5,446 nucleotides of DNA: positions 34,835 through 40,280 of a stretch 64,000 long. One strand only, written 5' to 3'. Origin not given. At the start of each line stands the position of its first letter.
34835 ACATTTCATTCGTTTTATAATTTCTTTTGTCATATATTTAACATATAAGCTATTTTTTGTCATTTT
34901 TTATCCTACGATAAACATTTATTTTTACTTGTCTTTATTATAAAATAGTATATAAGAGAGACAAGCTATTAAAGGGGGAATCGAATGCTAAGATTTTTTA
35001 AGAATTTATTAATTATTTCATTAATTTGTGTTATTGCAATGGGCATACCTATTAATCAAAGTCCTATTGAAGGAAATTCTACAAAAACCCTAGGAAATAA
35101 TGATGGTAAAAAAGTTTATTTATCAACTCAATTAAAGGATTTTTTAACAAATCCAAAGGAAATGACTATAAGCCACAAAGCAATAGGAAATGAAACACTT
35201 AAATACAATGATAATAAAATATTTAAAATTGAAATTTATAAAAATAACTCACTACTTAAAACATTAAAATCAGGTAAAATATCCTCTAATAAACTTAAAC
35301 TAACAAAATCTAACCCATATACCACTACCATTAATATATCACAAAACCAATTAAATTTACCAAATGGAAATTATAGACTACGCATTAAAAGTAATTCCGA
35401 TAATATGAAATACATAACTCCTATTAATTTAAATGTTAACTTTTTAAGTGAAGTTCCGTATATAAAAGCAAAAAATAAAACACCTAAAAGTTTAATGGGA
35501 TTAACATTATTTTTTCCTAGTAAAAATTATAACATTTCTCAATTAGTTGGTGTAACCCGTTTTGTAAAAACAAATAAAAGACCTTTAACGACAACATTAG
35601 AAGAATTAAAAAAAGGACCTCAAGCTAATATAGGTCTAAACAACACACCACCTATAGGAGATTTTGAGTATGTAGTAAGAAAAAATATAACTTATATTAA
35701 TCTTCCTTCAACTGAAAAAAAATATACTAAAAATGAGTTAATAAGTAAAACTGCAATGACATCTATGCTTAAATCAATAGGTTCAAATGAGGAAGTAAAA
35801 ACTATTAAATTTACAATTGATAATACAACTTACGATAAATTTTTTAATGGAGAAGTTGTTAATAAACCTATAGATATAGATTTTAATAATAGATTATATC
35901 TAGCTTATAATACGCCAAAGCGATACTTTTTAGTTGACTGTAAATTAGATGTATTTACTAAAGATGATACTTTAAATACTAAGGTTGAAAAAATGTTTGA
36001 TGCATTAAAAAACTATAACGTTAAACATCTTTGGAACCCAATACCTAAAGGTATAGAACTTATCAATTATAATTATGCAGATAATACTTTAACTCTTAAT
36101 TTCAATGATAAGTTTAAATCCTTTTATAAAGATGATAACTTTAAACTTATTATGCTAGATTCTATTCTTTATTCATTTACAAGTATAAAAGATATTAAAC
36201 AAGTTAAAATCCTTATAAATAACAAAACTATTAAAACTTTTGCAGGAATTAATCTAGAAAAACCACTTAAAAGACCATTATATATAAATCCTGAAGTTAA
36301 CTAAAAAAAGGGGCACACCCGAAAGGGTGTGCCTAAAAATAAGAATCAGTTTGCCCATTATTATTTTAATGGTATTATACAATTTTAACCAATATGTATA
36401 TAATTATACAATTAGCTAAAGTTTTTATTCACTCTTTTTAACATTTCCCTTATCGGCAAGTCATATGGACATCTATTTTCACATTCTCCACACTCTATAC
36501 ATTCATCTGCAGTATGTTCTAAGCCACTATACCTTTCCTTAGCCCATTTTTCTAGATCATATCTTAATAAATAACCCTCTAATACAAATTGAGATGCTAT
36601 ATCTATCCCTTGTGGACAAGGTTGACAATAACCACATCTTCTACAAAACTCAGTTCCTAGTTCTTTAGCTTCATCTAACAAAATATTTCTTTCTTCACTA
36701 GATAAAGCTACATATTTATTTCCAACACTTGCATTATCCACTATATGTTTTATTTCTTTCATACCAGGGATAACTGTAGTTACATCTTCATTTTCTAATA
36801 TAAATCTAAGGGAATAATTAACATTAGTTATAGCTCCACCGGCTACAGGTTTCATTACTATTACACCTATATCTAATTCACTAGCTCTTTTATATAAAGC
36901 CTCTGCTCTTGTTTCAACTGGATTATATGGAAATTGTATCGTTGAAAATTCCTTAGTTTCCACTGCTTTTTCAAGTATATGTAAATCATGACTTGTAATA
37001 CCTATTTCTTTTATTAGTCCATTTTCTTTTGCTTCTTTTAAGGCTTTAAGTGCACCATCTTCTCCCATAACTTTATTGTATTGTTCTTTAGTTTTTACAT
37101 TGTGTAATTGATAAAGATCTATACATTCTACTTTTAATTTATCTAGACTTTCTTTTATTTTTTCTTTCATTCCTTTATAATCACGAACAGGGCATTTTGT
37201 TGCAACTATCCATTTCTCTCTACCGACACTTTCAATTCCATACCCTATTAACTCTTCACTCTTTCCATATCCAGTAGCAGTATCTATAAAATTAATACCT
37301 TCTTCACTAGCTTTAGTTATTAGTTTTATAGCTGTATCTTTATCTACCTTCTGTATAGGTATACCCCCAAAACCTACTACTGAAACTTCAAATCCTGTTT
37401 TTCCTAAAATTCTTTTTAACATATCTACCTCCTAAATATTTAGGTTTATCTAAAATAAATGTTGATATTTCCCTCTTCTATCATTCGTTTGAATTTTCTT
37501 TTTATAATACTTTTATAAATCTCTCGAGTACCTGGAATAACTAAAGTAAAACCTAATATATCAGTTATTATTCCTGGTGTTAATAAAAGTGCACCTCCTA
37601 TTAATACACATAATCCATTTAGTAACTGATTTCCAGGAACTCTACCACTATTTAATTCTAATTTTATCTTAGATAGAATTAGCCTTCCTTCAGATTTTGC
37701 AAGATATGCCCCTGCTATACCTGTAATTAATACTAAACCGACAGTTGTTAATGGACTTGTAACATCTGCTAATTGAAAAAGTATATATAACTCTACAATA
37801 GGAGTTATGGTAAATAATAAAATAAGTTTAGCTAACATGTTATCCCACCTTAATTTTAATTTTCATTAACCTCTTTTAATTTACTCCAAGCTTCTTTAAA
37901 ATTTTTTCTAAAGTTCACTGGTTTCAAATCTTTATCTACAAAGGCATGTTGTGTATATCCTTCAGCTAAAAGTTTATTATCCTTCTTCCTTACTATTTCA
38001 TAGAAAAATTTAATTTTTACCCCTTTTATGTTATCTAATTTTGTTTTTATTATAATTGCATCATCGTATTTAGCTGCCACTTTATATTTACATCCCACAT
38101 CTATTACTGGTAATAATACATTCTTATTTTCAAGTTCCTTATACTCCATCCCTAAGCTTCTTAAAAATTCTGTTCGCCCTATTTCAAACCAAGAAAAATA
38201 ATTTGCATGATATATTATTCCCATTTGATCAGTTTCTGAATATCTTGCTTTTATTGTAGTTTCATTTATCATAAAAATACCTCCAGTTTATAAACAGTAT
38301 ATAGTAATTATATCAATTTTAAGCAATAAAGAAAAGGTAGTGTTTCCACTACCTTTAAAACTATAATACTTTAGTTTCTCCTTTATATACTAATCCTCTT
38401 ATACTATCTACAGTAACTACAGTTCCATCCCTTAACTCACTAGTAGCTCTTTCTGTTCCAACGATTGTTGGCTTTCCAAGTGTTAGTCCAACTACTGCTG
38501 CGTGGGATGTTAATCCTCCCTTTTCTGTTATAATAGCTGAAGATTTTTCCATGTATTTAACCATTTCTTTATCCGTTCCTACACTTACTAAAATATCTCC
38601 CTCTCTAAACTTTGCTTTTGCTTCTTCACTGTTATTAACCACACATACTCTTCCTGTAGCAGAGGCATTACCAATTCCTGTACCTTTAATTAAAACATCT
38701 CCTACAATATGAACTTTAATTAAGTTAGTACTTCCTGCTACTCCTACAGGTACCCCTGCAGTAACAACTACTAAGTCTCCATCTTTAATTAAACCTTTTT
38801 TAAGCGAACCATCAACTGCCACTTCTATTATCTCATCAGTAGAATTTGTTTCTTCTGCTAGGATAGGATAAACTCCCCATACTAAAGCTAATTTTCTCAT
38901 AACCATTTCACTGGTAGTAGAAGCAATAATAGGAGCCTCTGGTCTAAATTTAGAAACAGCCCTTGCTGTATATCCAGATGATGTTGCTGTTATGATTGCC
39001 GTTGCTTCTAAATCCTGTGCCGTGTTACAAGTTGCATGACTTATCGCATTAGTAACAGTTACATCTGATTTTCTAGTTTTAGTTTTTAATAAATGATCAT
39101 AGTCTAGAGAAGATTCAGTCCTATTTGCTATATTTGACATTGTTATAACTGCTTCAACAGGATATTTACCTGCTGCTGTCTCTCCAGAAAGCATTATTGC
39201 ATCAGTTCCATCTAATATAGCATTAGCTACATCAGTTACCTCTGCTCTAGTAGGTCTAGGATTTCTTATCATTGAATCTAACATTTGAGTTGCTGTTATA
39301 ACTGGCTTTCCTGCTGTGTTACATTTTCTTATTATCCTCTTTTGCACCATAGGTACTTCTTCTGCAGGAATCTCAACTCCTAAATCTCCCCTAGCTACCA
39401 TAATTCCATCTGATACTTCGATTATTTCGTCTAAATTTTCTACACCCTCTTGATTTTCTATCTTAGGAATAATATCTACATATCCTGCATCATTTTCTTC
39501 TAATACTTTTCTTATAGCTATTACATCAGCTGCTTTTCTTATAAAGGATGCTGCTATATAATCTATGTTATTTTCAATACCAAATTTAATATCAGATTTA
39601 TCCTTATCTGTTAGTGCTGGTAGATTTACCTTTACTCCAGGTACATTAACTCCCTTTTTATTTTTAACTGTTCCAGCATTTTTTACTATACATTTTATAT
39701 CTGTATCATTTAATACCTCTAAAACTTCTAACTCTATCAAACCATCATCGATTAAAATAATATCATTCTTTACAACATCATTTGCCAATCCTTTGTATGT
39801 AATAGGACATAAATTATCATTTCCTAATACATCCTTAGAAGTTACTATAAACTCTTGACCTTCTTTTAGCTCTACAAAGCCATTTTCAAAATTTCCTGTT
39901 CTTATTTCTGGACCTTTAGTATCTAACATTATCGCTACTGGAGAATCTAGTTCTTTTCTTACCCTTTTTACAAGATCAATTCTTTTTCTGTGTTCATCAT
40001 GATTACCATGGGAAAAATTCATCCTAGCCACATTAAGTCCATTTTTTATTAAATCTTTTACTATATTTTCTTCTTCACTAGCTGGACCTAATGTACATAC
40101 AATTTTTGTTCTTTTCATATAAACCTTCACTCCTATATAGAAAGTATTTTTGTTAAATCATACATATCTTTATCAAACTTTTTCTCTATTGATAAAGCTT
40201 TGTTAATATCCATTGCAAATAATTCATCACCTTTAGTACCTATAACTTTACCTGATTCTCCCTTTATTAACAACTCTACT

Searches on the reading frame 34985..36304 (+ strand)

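Call 47: search_protein_families(library=pfam, proteins=[window:34985-36304:+], max_evalue=1e-8)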
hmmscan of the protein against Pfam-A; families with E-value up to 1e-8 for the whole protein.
window:34985-36304:+ (439 aa): 1 family
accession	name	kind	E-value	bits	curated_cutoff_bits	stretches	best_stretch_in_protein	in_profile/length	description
PF10646.14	Germane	-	2.9e-21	76.7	23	1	329-416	26-116/117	Sporulation and spore germination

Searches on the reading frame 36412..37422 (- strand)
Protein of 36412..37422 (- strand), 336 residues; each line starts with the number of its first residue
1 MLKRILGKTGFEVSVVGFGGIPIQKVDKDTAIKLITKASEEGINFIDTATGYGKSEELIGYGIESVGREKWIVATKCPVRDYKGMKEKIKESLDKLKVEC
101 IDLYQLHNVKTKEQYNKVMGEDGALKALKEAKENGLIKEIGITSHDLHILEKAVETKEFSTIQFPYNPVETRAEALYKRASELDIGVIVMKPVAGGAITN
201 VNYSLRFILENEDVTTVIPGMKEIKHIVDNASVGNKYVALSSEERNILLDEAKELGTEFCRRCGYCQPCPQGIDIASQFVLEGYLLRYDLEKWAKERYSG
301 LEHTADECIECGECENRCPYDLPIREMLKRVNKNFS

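Call 47: search_protein_families(library=pfam, proteins=[window:36412-37422:-], max_evalue=1e-8)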
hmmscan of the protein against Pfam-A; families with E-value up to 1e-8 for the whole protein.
window:36412-37422:- (336 aa): 2 families
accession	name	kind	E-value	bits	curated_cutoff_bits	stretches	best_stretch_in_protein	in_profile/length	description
PF00248.27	Aldo_ket_red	-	5e-43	147.7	24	1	18-202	4-201/291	Aldo/keto reductase family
PF13534.11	Fer4_17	-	4.9e-10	40.2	22.2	1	259-322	1-60/61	4Fe-4S dicluster domain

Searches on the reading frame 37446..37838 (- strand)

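Call 47: search_protein_families(library=pfam, proteins=[window:37446-37838:-], max_evalue=1e-8)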
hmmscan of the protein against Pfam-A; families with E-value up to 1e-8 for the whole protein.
window:37446-37838:- (130 aa): 1 family
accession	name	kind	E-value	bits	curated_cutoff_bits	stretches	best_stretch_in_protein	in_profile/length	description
PF04186.18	FxsA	-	4.8e-32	110.8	25.2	1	7-114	1-108/109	FxsA cytoplasmic membrane protein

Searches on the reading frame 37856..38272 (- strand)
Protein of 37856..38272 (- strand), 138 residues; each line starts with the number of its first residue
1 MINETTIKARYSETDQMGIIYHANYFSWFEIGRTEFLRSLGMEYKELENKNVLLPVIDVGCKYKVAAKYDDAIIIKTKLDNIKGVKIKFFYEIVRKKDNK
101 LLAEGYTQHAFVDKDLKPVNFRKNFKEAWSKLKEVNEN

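Call 47: search_protein_families(library=pfam, proteins=[window:37856-38272:-], max_evalue=1e-8)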
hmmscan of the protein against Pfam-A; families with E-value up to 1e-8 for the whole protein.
window:37856-38272:- (138 aa): 2 families
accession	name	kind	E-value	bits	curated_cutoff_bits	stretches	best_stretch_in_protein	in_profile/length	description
PF13279.12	4HBT_2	-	2e-17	64.2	25.5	1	12-127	4-120/122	Thioesterase-like superfamily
PF03061.28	4HBT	-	9.1e-12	45.6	20.6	1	17-100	1-77/79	Thioesterase superfamily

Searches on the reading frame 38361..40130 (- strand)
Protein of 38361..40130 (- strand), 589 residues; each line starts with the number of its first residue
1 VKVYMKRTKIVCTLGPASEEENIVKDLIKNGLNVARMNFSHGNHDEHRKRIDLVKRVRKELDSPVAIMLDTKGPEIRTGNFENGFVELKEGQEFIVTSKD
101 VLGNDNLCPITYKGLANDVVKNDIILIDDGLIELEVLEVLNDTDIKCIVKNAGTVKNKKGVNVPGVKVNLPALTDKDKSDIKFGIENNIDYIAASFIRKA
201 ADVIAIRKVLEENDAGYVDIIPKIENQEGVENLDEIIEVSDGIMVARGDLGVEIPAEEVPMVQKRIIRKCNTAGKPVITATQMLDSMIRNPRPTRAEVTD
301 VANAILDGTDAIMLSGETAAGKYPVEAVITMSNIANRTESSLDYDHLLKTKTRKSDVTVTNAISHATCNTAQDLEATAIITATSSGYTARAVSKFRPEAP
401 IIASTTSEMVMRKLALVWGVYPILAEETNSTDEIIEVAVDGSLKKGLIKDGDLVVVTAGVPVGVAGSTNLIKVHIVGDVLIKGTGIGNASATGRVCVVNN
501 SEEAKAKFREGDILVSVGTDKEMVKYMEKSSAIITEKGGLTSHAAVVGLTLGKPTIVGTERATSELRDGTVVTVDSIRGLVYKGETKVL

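Call 47: search_protein_families(library=pfam, proteins=[window:38361-40130:-], max_evalue=1e-8)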
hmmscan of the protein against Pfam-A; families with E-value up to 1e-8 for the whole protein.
window:38361-40130:- (589 aa): 3 families
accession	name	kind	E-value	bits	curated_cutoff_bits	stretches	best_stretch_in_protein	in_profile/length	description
PF00224.27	PK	-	2.1e-144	481.1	30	1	5-328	1-328/328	Pyruvate kinase, barrel domain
PF02887.21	PK_C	-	6e-43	146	28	1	361-474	1-114/114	Pyruvate kinase, alpha/beta domain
PF00391.29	PEP-utilizers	-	2.8e-22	78.5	23.1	1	508-579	1-72/72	PEP-utilising enzyme, mobile domain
